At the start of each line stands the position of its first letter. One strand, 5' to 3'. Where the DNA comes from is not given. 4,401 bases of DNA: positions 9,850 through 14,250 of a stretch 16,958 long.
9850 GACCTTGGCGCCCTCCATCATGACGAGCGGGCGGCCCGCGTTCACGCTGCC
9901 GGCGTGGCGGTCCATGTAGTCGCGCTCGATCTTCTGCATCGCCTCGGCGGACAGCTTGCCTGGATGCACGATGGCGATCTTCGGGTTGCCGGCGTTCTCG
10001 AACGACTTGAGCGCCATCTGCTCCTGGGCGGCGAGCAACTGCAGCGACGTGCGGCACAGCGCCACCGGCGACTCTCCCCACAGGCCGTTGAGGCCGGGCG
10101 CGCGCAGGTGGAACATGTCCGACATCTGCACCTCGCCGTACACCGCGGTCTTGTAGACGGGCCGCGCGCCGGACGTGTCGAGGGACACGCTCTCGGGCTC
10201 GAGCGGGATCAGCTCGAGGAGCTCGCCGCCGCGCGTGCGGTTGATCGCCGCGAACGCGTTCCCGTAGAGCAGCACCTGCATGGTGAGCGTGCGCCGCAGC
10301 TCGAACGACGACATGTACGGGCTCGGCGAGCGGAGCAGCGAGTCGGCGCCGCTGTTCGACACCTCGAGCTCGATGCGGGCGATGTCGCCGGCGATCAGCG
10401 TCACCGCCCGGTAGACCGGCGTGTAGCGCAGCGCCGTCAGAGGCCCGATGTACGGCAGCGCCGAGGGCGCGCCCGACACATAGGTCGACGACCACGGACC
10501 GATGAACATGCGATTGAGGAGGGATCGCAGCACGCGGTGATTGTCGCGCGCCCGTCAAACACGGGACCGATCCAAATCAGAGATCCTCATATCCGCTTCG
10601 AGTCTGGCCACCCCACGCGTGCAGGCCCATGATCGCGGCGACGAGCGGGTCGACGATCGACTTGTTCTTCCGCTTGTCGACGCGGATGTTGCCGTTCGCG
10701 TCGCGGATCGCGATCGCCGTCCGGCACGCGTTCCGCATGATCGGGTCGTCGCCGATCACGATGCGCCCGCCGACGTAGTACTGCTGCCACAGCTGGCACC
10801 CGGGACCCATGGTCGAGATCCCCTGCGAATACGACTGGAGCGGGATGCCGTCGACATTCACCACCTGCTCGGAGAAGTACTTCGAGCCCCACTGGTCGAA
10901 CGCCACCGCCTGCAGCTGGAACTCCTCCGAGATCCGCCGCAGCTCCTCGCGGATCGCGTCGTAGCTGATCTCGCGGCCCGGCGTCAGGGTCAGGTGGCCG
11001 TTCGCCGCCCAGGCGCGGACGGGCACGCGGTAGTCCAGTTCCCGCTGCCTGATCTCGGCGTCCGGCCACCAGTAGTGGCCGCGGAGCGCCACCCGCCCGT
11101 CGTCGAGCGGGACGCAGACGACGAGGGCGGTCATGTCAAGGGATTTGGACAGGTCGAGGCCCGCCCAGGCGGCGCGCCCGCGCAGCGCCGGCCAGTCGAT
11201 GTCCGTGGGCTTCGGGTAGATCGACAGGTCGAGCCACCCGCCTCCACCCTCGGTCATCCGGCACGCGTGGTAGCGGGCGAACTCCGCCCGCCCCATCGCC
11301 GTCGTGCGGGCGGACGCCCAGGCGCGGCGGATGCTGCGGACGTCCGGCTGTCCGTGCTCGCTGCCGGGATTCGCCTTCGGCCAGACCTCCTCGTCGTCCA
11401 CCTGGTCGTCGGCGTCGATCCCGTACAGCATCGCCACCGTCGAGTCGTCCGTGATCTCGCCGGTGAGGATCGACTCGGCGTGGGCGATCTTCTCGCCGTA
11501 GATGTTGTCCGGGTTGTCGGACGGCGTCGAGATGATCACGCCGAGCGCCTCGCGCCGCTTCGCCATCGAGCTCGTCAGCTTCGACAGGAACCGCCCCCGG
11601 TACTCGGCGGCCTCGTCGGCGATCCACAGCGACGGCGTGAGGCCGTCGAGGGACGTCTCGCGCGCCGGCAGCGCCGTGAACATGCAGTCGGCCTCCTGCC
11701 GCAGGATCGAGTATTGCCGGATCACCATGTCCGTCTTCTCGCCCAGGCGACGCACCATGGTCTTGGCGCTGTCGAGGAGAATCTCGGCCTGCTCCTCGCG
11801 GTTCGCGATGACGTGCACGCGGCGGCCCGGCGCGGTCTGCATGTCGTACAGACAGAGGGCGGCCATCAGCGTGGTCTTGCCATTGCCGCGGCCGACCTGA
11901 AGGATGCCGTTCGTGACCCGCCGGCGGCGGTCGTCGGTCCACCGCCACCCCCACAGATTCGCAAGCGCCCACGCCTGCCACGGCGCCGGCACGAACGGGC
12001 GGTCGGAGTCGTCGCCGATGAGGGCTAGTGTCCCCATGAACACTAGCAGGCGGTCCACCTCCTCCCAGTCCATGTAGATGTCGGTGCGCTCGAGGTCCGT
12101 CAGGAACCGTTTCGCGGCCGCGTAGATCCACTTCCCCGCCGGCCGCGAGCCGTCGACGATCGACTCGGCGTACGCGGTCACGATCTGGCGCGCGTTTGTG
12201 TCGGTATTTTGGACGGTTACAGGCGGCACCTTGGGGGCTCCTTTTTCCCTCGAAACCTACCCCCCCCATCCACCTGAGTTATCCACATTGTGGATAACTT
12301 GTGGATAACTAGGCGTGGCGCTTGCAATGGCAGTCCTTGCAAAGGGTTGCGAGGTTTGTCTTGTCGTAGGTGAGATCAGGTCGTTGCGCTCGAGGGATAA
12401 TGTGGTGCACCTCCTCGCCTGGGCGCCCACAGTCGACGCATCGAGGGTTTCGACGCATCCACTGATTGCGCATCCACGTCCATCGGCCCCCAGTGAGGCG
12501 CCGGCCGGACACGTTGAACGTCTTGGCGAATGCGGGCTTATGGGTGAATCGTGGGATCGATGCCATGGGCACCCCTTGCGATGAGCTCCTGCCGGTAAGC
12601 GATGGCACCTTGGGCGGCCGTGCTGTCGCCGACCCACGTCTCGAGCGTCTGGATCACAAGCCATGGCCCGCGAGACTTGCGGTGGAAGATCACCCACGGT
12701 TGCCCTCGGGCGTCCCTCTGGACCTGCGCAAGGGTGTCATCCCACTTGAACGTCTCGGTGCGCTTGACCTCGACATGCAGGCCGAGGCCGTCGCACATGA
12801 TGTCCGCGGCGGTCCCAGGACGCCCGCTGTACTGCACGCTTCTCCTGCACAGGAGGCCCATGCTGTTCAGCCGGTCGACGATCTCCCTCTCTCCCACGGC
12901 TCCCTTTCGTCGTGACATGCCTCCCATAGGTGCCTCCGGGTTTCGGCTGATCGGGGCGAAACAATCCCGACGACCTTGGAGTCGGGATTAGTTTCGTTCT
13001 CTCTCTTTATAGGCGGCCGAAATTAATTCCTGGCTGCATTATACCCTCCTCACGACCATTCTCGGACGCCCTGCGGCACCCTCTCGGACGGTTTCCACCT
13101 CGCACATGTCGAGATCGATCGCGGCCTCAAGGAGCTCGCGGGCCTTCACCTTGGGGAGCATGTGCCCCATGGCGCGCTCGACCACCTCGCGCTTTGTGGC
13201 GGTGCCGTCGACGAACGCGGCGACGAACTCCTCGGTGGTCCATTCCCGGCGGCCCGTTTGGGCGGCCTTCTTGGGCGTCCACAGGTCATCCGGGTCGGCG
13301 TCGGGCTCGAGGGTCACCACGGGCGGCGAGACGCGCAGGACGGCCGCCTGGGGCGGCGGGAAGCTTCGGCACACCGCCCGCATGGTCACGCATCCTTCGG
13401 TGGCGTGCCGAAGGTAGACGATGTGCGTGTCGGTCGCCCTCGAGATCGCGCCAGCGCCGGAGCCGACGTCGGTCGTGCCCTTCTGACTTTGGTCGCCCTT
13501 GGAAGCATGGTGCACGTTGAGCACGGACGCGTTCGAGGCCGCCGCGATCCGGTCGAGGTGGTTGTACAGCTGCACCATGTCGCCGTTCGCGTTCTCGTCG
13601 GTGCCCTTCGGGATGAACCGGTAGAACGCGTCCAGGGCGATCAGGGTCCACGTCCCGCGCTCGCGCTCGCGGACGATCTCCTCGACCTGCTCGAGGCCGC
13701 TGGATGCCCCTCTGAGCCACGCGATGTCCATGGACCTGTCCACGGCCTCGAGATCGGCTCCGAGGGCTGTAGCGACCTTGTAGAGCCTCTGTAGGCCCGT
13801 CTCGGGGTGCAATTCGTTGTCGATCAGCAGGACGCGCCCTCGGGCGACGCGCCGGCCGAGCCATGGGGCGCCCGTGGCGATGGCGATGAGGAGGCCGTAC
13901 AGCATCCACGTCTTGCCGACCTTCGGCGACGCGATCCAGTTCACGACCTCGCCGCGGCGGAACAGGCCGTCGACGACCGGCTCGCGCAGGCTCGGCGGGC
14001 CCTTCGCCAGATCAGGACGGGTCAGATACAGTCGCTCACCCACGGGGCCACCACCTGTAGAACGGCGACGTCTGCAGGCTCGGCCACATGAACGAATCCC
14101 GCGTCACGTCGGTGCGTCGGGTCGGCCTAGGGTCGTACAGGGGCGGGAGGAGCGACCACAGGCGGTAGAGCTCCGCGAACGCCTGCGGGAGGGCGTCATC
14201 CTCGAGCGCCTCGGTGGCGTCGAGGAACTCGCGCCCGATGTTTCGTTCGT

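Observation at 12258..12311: Three perfect consensus DnaA boxes (palindrome plus helical-phase direct repeat) exactly at the HNH | TerL junction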

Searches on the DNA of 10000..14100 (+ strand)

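Call 9: search_dna_similar(query=window:10000-14100:+, collection=phages, mode=distant, max_rows=20)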
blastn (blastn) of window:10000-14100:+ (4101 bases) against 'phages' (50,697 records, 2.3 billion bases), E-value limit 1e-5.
No match.
